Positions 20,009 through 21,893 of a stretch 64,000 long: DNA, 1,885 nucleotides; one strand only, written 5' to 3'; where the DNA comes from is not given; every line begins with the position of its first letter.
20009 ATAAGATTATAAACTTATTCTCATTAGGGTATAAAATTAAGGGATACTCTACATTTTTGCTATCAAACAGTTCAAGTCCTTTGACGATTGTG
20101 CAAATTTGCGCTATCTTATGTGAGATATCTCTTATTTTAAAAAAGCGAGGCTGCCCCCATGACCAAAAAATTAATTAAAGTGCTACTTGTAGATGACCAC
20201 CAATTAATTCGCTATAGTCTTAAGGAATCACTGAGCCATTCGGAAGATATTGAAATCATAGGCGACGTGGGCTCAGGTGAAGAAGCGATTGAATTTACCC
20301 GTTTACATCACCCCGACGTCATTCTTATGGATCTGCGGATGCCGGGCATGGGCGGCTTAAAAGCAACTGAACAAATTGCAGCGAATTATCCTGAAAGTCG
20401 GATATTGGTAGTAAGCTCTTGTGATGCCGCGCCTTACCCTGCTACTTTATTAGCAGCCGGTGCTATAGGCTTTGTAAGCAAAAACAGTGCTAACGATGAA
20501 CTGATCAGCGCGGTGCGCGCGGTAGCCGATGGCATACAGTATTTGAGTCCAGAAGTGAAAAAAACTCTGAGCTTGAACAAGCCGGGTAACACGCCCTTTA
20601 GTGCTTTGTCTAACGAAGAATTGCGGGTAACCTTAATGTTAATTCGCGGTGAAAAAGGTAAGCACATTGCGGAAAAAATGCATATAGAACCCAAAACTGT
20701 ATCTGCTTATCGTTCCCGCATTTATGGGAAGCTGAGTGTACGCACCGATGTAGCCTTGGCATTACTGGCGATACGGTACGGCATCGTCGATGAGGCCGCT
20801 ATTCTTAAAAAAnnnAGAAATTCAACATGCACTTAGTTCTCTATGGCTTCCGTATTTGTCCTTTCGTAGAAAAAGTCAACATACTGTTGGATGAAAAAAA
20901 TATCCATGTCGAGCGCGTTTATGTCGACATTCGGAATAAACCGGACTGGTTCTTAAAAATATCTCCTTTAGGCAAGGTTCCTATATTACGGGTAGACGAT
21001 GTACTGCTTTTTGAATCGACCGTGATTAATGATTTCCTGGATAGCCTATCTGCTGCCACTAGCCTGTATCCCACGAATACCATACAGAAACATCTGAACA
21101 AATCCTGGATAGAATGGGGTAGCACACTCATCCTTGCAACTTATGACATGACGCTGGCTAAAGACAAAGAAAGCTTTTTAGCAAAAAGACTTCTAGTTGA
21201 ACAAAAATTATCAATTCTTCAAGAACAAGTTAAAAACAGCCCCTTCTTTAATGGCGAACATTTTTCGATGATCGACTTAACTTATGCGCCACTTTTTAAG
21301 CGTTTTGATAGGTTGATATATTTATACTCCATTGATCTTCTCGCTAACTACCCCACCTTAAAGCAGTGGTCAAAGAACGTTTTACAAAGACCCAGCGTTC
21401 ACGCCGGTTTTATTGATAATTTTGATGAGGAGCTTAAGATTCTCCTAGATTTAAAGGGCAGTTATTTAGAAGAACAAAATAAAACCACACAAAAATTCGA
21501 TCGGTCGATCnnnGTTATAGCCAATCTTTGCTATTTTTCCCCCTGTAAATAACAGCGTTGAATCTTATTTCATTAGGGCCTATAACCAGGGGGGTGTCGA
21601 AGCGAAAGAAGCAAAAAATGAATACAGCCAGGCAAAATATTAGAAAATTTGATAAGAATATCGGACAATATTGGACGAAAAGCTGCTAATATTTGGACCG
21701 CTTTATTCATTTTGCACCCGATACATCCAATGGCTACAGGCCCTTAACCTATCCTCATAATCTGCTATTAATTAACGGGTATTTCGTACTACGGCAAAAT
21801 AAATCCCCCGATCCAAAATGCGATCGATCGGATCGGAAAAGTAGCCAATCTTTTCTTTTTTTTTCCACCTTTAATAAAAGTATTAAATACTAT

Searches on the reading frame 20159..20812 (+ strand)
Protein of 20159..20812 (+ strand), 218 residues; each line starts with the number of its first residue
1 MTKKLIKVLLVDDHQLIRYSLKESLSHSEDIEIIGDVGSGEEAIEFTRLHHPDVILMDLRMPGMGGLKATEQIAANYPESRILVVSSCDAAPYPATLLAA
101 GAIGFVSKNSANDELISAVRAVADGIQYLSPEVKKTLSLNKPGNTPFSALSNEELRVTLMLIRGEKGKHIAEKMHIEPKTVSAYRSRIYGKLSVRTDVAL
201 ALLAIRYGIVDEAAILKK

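Call 16: search_protein_families(library=ncbifam, proteins=[window:20159-20812:+])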
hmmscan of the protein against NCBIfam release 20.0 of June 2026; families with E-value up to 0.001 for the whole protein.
window:20159-20812:+ (218 aa): 81 families (the best 25 are shown)
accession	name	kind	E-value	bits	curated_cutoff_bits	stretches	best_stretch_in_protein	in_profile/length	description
NF007018.1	PRK09483.1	equivalog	3.2e-62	210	280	1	5-214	1-213/217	UvrY/SirA/GacA family response regulator transcription factor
NF052445.1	RespRegMctR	equivalog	1.3e-41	142.3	300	1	6-209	2-204/205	two-component system response regulator MctR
NF011896.0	PRK15369.1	equivalog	1.3e-34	119.7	242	1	5-209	3-209/211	two component system response regulator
NF007708.0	PRK10403.1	equivalog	2.4e-31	108.9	343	1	6-204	7-208/215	nitrate/nitrite response regulator protein NarP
NF007419.0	PRK09958.1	equivalog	3.2e-30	105.3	251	1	8-206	3-200/204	acid-sensing system DNA-binding response regulator EvgA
NF007935.0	PRK10651.1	equivalog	5.6e-30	104.1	250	1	4-202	5-208/216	two-component system response regulator NarL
NF007403.0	PRK09935.1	equivalog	1.3e-28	100.1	271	1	6-206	4-206/210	fimbria biosynthesis transcriptional regulator FimZ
NF007685.0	PRK10360.1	equivalog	2.9e-28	99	258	1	5-201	1-189/196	response regulator transcription factor UhpA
NF001965.0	PRK00742.1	subfamily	9e-24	84.3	293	1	5-126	3-127/357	chemotaxis-specific protein-glutamate methyltransferase CheB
NF047785.1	respo_reg_MadR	equivalog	1.9e-23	82.9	300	1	6-200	1-199/209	MadR family response regulator transcription factor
NF041830.1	RR_TF_ErdR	exception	1.9e-20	73.5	390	1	7-204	3-205/213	response regulator transcription factor ErdR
NF009206.0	PRK12555.1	subfamily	8.3e-20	71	342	1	6-114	1-110/340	chemotaxis-specific protein-glutamate methyltransferase CheB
NF041367.1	CheY_Halo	equivalog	3.6e-18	66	200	1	8-122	1-113/114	chemotaxis protein CheY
NF006900.1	PRK09390.1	equivalog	6.1e-18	65.1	255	1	6-206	5-199/203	response regulator FixJ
NF008098.0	PRK10840.1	equivalog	4.2e-15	55.8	235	1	6-200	4-201/216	response regulator transcription factor RcsB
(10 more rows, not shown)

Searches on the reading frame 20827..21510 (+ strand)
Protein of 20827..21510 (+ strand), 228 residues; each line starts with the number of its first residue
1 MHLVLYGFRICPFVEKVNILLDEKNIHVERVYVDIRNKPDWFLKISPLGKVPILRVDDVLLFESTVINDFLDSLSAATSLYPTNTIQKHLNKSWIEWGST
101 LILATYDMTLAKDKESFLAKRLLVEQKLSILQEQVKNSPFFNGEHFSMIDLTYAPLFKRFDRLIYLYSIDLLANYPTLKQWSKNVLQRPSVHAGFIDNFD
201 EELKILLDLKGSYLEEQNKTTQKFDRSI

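Call 16: search_protein_families(library=ncbifam, proteins=[window:20827-21510:+])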
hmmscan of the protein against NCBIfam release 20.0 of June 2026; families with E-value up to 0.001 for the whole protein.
window:20827-21510:+ (228 aa): 9 families
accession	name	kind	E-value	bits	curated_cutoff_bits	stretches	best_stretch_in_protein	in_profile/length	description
NF007016.1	PRK09481.1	equivalog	2.3e-13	50.1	314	1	6-198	14-203/209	stringent starvation protein SspA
NF050814.1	FtsZBindFzlA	equivalog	4.8e-12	46.1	300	1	3-197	5-212/228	FtsZ-binding protein FzlA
NF007831.0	PRK10542.1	equivalog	1.4e-11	44.3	198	1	19-194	16-194/201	glutathione transferase GstA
NF007682.0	PRK10357.1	equivalog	1.8e-10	40.7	181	1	6-87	4-86/202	glutathione S-transferase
TIGR01262.1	maiA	equivalog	4.6e-09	36.2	171.05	1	15-92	12-94/211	maleylacetoacetate isomerase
NF010579.0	PRK13972.1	equivalog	5.2e-08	32.6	332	1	8-193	6-201/215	GSH-dependent disulfide bond oxidoreductase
NF008731.0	PRK11752.1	equivalog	3.3e-07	29.8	325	1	42-198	92-259/287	glutathione-dependent disulfide-bond oxidoreductase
NF011693.0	PRK15113.1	equivalog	1.9e-06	27.7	150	1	11-86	16-97/214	glutathione transferase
NF007702.0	PRK10387.1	equivalog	0.00017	21.4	133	1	5-91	3-91/215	glutaredoxin 2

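Call 68: find_homologous_proteins(query=window:20827-21510:+, max_evalue=1e-30)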
Query window:20827-21510:+ (228 aa): 87 proteins with E <= 1e-30 among 285 candidates.
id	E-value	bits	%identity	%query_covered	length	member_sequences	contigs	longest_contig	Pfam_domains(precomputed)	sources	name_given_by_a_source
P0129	5.7e-147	505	100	100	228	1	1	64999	PF14497.12,PF13410.12,PF13417.13,PF02798.27,PF00043.31,PF13409.13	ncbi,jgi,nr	ncbi:MAG: glutathione S-transferase [Gammaproteobacteria bacterium]|jgi:glutathione S-transferase|nr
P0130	3.1e-112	391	78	97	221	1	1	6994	PF14497.12,PF13410.12,PF13417.13,PF16865.11,PF02798.27,PF00043.31,PF13409.13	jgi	jgi:glutathione S-transferase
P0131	1.1e-106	373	77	97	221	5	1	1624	PF13417.13,PF02798.27,PF00043.31,PF13409.13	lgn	-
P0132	1.1e-106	373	77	97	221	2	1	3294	PF14497.12,PF13410.12,PF13417.13,PF02798.27,PF00043.31,PF13409.13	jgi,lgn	jgi:glutathione S-transferase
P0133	9.1e-86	305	64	94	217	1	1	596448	PF13410.12,PF13417.13,PF22441.3,PF02798.27,PF00043.31,PF13409.13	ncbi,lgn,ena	-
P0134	1.8e-84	301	63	94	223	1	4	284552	PF13410.12,PF13417.13,PF22441.3,PF02798.27,PF00043.31,PF13409.13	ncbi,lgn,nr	ncbi:MAG: glutathione S-transferase family protein [Gammaproteobacteria bacterium]|nr:glutathione S-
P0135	1.3e-83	298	63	94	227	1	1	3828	PF14497.12,PF13410.12,PF13417.13,PF22441.3,PF02798.27,PF00043.31,PF13409.13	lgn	-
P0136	1.3e-82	295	61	94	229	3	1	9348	PF13410.12,PF13417.13,PF22441.3,PF02798.27,PF00043.31,PF13409.13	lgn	-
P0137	1.4e-81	291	59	96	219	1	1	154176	PF13410.12,PF13417.13,PF22441.3,PF02798.27,PF00043.31,PF13409.13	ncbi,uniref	ncbi:glutathione S-transferase family protein [Legionella dresdenensis]|uniref:glutathione transfera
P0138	3.0e-81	290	58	98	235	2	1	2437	PF14497.12,PF13410.12,PF13417.13,PF22441.3,PF16865.11,PF02798.27,PF00043.31,PF13409.13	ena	-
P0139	3.6e-81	290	59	88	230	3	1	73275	PF13410.12,PF13417.13,PF02798.27,PF00043.31,PF13409.13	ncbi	ncbi:MAG: glutathione S-transferase family protein [Tatlockia sp.]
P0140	7.1e-81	289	59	97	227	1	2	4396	PF13410.12,PF13417.13,PF22441.3,PF02798.27,PF00043.31,PF13409.13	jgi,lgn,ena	-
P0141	9.7e-81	288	60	94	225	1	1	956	PF13410.12,PF13417.13,PF22441.3,PF02798.27,PF00043.31,PF13409.13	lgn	-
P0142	7.6e-80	286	59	94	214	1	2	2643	PF14497.12,PF13410.12,PF13417.13,PF22441.3,PF16865.11,PF02798.27,PF00043.31,PF13409.13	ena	-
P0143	2.7e-78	281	60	94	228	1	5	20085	PF13410.12,PF13417.13,PF02798.27,PF00043.31,PF13409.13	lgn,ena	-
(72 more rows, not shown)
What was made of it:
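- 20827..21513 (+): Glutathione S-transferase gene upstream of copy A. Calls 16, 68.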

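Call 69: find_encoding_contigs(protein=P0130, flank=10000, max_places=4)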
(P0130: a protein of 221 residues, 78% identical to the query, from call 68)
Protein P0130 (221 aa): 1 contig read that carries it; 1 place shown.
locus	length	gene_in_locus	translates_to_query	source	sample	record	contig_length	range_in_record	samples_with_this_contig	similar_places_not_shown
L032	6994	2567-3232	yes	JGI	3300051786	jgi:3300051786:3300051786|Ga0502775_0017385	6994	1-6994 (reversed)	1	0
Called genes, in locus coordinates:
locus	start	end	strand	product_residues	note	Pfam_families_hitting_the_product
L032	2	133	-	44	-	?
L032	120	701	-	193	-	PF01909:NTP_transf_2 (weak), PF18765:Polbeta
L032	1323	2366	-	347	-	PF17761:DUF1016_N, PF06250:YhcG_C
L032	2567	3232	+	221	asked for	PF02798:GST_N, PF13417:GST_N_3, PF13409:GST_N_2, PF00043:GST_C, PF14497:GST_C_3 (weak), PF16865:GST_C_5 (weak), PF13410:GST_C_2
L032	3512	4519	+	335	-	PF17761:DUF1016_N, PF06250:YhcG_C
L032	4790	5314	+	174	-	PF07566:DUF1543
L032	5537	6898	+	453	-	PF00083:Sugar_tr, PF07690:MFS_1, PF06609:TRI12 (weak)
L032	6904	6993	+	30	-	?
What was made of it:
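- Checked: L032's equally long 335-aa neighbour carries DUF1016/YhcG Pfam hits (call 69).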

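Call 78: list_cluster_members(proteins=[P0129, P0002, P0121, P0122, P0123])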
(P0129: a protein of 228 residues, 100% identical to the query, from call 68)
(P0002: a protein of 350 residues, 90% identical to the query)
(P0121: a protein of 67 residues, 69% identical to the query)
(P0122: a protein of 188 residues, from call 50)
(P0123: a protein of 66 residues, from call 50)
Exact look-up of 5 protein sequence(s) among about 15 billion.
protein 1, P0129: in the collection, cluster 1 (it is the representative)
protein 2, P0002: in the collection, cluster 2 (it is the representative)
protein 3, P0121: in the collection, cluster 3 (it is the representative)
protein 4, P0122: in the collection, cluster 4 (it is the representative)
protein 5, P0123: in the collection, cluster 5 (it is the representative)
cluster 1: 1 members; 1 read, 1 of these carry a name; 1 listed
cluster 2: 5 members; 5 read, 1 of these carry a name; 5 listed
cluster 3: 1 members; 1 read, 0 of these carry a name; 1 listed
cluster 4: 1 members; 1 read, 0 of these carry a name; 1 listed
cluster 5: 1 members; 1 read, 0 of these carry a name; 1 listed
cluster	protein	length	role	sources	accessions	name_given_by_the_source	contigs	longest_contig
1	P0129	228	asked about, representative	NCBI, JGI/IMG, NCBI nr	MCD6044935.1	MAG: glutathione S-transferase [Gammaproteobacteria bacterium] | glutathione S-transferase | glutathione S-transferase [Gammaproteobacteria bacterium]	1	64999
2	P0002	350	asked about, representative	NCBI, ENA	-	-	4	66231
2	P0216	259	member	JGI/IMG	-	spermidine/putrescine transport system substrate-binding protein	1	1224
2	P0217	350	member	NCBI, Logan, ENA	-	-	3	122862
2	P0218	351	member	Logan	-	-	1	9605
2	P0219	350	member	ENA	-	-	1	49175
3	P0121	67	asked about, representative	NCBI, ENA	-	-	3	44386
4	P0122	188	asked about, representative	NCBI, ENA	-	-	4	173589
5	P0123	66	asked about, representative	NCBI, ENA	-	-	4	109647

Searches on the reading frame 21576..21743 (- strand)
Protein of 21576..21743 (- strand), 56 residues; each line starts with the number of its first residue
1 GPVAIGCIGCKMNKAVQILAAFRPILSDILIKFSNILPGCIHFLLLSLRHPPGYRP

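Call 50: search_protein_representatives(alignment_id=A5)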
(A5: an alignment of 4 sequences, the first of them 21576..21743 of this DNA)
Query: 4 sequences, 62 profile positions. Proteins with E-value up to 0.001 (for the whole library): 8; up to 1e-10: 1; up to 1e-30: 0. The best 8 are listed.
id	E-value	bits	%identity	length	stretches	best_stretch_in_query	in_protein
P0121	2.0e-25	104.3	-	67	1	12-61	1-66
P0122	4.5e-10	55.2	-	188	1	2-57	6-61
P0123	2.0e-07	46.7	-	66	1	21-55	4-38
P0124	4.0e-07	45.7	-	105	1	3-47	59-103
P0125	1.4e-06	44.0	-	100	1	15-56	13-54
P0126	2.7e-06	43.1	-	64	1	2-46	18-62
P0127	2.8e-04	36.6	-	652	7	27-49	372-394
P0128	3.0e-04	36.5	-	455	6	37-49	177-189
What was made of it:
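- Tried and rejected: The full HMMER search of cluster representatives was needed to reach P0122-P0126 (call 50).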

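Call 52: find_encoding_contigs(protein=P0122, flank=10000, max_places=4)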
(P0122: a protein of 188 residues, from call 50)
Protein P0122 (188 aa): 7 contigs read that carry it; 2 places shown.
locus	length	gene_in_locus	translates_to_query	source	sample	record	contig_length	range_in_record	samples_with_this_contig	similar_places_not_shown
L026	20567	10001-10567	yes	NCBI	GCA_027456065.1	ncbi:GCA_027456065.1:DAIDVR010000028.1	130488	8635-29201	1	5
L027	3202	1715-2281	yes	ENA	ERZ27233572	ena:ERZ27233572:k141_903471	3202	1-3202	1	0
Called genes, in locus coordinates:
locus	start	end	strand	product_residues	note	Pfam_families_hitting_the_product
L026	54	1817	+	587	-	PF01336:tRNA_anti-codon, PF00152:tRNA-synt_2, PF02938:GAD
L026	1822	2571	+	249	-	PF20772:TACO1_YebC_N, PF01709:Transcrip_reg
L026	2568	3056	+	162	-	PF02075:RuvC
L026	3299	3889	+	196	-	PF01330:RuvA_N, PF00633:HHH (faint), PF14520:HHH_5, PF21176:RecR_HhH (faint), PF07499:RuvA_C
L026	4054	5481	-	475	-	-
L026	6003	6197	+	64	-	-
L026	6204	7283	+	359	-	PF05496:RuvB_N, PF07728:AAA_5 (weak), PF00004:AAA, PF17864:AAA_lid_4, PF05491:WHD_RuvB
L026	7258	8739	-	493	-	PF20154:LNT_N, PF00795:CN_hydrolase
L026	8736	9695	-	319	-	PF01571:GCV_T (faint)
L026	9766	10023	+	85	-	PF03937:Sdh5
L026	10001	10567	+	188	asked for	PF07254:Cpta_toxin (faint)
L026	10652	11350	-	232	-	-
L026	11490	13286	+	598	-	PF00009:GTP_EFTU, PF03144:GTP_EFTU_D2 (weak), PF14492:EFG_III (faint), PF00679:EFG_C, PF06421:LepA_C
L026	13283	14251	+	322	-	PF10502:Peptidase_S26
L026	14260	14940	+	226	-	PF14622:Ribonucleas_3_3, PF00636:Ribonuclease_3, PF00035:dsrm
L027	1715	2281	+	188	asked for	PF07254:Cpta_toxin (faint)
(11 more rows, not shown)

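Call 53: find_encoding_contigs(protein=P0123, flank=10000, max_places=3)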
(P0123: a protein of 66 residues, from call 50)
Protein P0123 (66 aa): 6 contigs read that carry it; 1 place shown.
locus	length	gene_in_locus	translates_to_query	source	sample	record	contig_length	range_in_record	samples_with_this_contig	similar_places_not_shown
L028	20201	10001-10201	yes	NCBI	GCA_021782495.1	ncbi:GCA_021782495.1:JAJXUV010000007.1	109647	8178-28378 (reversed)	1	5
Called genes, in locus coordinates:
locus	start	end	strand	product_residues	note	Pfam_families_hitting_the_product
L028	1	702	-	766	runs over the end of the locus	-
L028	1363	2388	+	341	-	-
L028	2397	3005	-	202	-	-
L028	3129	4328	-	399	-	PF00202:Aminotran_3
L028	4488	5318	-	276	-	PF00793:DAHP_synth_1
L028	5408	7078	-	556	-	PF06418:CTP_synth_N, PF00117:GATase, PF07722:Peptidase_C26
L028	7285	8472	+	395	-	PF07690:MFS_1, PF00083:Sugar_tr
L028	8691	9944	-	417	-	PF07690:MFS_1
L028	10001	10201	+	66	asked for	-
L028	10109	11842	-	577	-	PF02543:Carbam_trans_N, PF16861:Carbam_trans_C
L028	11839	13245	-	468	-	PF01163:RIO1 (weak), PF01636:APH (faint), PF03109:ABC1 (faint), PF06293:Kdo, PF07714:PK_Tyr_Ser-Thr (weak), PF00069:Pkinase (weak)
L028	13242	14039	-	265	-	PF06293:Kdo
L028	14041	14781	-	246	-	PF06293:Kdo, PF00069:Pkinase (weak)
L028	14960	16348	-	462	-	PF06293:Kdo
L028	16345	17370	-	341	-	PF01075:Glyco_transf_9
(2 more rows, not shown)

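Call 54: find_encoding_contigs(protein=P0124, flank=10000, max_places=3)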
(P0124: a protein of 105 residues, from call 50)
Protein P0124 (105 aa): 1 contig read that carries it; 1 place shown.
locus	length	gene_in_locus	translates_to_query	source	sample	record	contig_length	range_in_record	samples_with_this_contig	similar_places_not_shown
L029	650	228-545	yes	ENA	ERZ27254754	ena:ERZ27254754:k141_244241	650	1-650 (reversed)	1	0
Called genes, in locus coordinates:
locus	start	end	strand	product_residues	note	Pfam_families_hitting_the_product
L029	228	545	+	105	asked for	PF22025:ThiI_fer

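Call 55: find_encoding_contigs(protein=P0125, flank=10000, max_places=3)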
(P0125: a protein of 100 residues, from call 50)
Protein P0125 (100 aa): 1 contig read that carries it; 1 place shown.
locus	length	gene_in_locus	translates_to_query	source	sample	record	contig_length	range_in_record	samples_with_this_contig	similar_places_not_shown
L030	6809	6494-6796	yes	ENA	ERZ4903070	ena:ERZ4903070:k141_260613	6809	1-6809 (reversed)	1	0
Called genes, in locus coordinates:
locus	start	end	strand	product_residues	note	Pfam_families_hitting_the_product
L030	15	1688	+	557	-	PF17391:Urocanase_N, PF01175:Urocanase, PF17392:Urocanase_C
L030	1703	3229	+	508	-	PF00221:Lyase_aromatic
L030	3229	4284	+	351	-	PF00730:HhH-GPD, PF00633:HHH (weak), PF14815:NUDIX_4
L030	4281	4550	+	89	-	PF04362:Iron_traffic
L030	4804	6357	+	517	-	PF12796:Ank_2, PF13606:Ank_3 (faint), PF13637:Ank_4 (weak), PF24521:Ank_KRIT1 (faint), PF13857:Ank_5 (weak), PF12796:Ank_2, PF00023:Ank (weak), PF12796:Ank_2 (weak)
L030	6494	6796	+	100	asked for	-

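Call 56: find_encoding_contigs(protein=P0126, flank=10000, max_places=3)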
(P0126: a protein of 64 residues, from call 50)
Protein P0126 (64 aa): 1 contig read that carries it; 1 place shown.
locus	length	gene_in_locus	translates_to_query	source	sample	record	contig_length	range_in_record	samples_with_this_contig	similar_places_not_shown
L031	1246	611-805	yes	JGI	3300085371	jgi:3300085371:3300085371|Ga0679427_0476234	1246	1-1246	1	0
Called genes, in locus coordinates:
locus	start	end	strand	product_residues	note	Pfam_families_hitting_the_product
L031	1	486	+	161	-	?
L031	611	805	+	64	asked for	-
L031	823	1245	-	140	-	?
